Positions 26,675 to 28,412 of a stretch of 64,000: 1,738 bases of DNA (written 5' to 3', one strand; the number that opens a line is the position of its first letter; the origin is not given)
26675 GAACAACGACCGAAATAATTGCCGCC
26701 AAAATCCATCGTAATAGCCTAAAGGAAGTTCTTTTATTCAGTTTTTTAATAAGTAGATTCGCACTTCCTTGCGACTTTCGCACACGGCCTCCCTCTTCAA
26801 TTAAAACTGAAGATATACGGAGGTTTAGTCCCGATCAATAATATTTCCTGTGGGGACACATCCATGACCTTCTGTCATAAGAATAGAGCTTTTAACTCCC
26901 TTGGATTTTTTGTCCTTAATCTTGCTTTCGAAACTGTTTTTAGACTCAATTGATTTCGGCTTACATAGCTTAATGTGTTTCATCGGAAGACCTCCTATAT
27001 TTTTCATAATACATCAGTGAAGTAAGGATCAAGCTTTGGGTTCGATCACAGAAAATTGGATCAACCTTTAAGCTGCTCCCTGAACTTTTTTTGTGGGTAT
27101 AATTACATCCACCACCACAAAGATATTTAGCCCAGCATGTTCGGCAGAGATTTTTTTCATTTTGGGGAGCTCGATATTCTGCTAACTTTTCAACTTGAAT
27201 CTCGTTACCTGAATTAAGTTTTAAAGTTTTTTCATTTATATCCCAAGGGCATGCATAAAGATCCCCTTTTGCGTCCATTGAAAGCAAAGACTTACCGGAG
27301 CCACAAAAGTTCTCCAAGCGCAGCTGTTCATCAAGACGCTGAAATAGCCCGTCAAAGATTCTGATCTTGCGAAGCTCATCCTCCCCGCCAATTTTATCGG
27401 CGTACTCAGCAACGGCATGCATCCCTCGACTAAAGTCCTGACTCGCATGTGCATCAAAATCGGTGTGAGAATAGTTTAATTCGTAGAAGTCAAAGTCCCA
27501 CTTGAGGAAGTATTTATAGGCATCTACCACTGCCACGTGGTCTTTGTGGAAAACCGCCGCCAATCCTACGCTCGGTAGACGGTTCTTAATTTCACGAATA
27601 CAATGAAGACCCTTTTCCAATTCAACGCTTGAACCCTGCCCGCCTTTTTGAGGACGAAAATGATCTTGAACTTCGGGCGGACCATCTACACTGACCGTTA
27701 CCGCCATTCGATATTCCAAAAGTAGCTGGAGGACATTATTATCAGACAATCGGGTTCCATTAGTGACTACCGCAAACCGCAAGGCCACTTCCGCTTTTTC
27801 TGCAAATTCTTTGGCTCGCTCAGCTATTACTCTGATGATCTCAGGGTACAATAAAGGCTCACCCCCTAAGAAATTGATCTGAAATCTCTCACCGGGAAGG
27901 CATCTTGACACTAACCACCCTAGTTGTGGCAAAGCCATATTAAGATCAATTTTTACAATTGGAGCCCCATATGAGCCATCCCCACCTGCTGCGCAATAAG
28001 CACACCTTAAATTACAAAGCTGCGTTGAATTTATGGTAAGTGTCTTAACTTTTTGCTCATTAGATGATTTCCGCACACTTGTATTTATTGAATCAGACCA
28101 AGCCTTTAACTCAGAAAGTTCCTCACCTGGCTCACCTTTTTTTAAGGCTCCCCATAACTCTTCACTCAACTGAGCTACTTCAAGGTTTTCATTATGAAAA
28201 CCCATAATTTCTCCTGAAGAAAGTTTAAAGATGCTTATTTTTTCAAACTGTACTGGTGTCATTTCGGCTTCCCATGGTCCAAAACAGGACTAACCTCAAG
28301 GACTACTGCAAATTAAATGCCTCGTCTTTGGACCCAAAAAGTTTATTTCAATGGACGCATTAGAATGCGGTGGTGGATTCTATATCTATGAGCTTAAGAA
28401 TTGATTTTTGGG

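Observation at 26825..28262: Radical SAM/SPASM maturase translationally coupled to a 52-aa Lys-rich peptide: candidate undescribed RiPP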

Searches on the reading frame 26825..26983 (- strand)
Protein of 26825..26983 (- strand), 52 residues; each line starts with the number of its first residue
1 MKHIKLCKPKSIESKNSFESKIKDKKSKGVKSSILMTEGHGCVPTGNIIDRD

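Call 3: search_protein_families(library=ncbifam, proteins=[window:26825-26983:-], max_evalue=0.01)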
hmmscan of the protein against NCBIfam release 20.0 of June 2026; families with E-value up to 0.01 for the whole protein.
window:26825-26983:- (52 aa): 0 families

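Call 4: search_protein_families(library=pfam, proteins=[window:26825-26983:-], max_evalue=0.01)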
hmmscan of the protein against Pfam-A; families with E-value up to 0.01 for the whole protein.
window:26825-26983:- (52 aa): 0 families

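Call 24: find_homologous_proteins(query=A2, max_evalue=10)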
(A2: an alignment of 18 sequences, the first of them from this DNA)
Query A2 (18 sequences) (52 aa, profile of the alignment): 146 proteins with E <= 10 among 2798 candidates; the best 120 are listed.
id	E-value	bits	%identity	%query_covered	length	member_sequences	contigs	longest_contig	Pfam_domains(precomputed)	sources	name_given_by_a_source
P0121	5.6e-10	57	100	10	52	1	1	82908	-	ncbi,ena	-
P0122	2.5e-9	55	79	100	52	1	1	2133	-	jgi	jgi:hypothetical protein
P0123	7.1e-9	54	100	100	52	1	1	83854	-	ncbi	-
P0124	1.3e-8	53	44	100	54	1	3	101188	-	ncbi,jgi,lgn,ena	jgi:hypothetical protein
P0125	5.0e-8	51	-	-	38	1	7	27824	-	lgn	-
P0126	6.4e-8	51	37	37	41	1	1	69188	-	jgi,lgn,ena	-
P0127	9.9e-8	50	26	73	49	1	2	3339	-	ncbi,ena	-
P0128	1.1e-7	50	50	15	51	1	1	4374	-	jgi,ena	-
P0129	2.0e-7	49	47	33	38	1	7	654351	-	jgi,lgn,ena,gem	-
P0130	3.1e-7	48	50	23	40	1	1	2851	-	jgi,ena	-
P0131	4.0e-7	48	37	79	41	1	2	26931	-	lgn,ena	-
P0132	4.1e-7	48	50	15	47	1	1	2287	-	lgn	-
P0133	6.3e-7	47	67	23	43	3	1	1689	-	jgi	-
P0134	8.7e-6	44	67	12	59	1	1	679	-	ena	-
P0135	8.9e-6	44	67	12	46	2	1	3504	-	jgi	jgi:hypothetical protein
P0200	6.3e-3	35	-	-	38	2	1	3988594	-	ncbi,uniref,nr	ncbi:hypothetical protein Bdt_3279 [Bdellovibrio bacteriovorus str. Tiberius]|uniref:Uncharacterized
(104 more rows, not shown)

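Call 50: find_encoding_contigs(protein=P0123, flank=1500, max_places=2)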
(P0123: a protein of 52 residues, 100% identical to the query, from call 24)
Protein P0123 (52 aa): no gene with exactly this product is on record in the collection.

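Call 51: find_encoding_contigs(protein=P0200, flank=6000, max_places=2)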
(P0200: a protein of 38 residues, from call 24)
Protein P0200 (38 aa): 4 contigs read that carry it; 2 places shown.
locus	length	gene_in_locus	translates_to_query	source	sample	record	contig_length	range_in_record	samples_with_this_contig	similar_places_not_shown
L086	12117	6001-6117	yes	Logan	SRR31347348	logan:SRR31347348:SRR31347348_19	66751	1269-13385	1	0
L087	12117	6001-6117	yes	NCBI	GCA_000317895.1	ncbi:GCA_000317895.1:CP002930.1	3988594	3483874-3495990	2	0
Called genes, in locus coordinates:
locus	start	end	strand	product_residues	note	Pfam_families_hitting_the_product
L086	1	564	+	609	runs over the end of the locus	?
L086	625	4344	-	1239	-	PF26550:Tricorn_2nd (faint), PF07676:PD40 (faint), PF26549:Tricorn_N (faint), PF00930:DPPIV_N (faint)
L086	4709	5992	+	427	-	PF04055:Radical_SAM, PF13353:Fer4_12 (weak)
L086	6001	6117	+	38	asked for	-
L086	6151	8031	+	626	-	PF05226:CHASE2, PF00512:HisKA, PF02518:HATPase_c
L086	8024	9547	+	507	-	PF00072:Response_reg, PF00158:Sigma54_activat, PF14532:Sigma54_activ_2, PF07728:AAA_5 (faint), PF25601:AAA_lid_14, PF02954:HTH_8 (weak)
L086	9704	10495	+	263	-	PF08021:FAD_binding_9, PF04954:SIP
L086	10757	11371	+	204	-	-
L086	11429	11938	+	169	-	PF01252:Peptidase_A8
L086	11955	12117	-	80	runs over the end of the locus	PF12441:CopG_antitoxin (weak), PF14384:BrnA_antitoxin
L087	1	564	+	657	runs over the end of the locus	-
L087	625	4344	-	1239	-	PF26550:Tricorn_2nd (faint), PF07676:PD40 (faint), PF26549:Tricorn_N (faint), PF00930:DPPIV_N (faint)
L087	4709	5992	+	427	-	PF04055:Radical_SAM, PF13353:Fer4_12 (weak)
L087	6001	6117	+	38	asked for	-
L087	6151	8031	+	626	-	PF05226:CHASE2, PF00512:HisKA, PF02518:HATPase_c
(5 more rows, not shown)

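Call 64: search_protein_families(library=ncbifam, alignment_id=A2, max_evalue=1)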
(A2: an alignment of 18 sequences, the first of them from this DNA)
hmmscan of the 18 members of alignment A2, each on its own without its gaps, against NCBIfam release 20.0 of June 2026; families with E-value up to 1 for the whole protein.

A. member 1, seq(52 aa): 0 families

B. families by the number of members that match (of 18 scanned): 0 families

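Call 65: search_protein_families(library=pfam, alignment_id=A2, max_evalue=1)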
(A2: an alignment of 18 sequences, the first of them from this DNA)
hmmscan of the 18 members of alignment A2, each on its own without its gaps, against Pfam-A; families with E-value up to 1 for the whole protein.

A. member 1, seq(52 aa): 0 families

B. families by the number of members that match (of 18 scanned): 0 families

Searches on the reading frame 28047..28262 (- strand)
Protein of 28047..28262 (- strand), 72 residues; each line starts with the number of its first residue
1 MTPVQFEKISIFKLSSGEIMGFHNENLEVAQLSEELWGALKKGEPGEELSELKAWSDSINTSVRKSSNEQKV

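Call 52: predict_structure(alignment_id=A4)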
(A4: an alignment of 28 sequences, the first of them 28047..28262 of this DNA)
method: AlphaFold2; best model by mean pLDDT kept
length: 72 residues; sequences in the alignment: 28
mean_pLDDT: 77.9   pTM: 0.56
mean pLDDT of the five models: 77.9, 77.3, 76.9, 76.3, 74.6
residues with pLDDT >= 90: 1; 70-90: 55; 50-70: 13; < 50: 3
segments of 3 or more residues with pLDDT < 50: none
pLDDT, mean of each block of 10 residues (from residue 1): 80 87 86 84 78 81 55 49
secondary structure, 60 per line:
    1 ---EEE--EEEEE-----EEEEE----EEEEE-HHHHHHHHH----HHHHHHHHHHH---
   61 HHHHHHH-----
elements in order: E4-6 E9-13 E19-23 E28-32 H34-42 H47-57 H61-67

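Call 55: fold_search(model_id=the predicted structure, library=pdb)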
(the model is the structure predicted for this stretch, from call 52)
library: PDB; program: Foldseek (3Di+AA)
matches with E <= 10: 696; with E <= 0.001: 0
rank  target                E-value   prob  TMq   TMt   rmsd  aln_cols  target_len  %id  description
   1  5v1u_A                8.6e-02  0.87  0.46  0.41  10.6        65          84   17  TbiB1 in Complex with the TbiA(beta) Leader Peptide (released 2018-09-05)
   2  5v1u_B                9.2e-02  0.87  0.47  0.40  10.8        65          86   15  TbiB1 in Complex with the TbiA(beta) Leader Peptide (released 2018-09-05)
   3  5v1u_C                1.8e-01  0.80  0.48  0.41  10.7        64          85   16  TbiB1 in Complex with the TbiA(beta) Leader Peptide (released 2018-09-05)
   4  5v1u_D                1.8e-01  0.77  0.48  0.42  10.7        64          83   16  TbiB1 in Complex with the TbiA(beta) Leader Peptide (released 2018-09-05)
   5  5v1v_A                1.8e-01  0.77  0.47  0.40  10.7        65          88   15  TbiB1 in Complex with the TbiA(alpha) Leader Peptide (released 2018-09-05)
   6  3rrm_C                4.8e-01  0.92  0.42  0.09   1.0        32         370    9  S. cerevisiae dbp5 l327v bound to nup159, gle1 h337r, ip6 and adp (released 2011-05-18)
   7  2yzt                  5.9e-01  0.44  0.35  0.37   5.9        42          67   17  Crystal structure of uncharacterized conserved protein from Thermus thermophilus HB8 (released 2007-11-06)
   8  5kbp_A                6.3e-01  0.77  0.36  0.03   1.4        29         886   14  The crystal structure of an alpha-mannosidase from Enterococcus faecalis V583 (released 2016-07-13)
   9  2yms_B                6.7e-01  0.82  0.40  0.39   1.8        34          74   15  Structure and assembly of a b-propeller with nine blades and a new conserved repetitive sequence motif (released 2013-10-30)
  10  5wgg_A                6.7e-01  0.23  0.41  0.08   9.5        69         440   14  Structural Insights into Thioether Bond Formation in the Biosynthesis of Sactipeptides (released 2017-07-26)
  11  5kbp_B                7.7e-01  0.72  0.36  0.03   1.5        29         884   14  The crystal structure of an alpha-mannosidase from Enterococcus faecalis V583 (released 2016-07-13)
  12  6jx3_B                7.7e-01  0.30  0.42  0.37  11.3        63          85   13  Lasso peptide synthetase B1 complexed with the leader peptide (released 2019-06-26)
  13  2ltv_MODEL_1_A        8.2e-01  0.51  0.34  0.62   3.3        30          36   20  YAP WW2 in complex with a Smad7 derived peptide (released 2012-11-21)
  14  1o80_B                1.0e+00  0.15  0.32  0.32   6.5        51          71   25  Crystal structure of IP-10 H-Form (released 2003-05-08)
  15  8brf_AAA              1.1e+00  0.35  0.31  0.16   4.3        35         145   23  YopQ apo from Yersinia enterocolitica (released 2023-12-13)
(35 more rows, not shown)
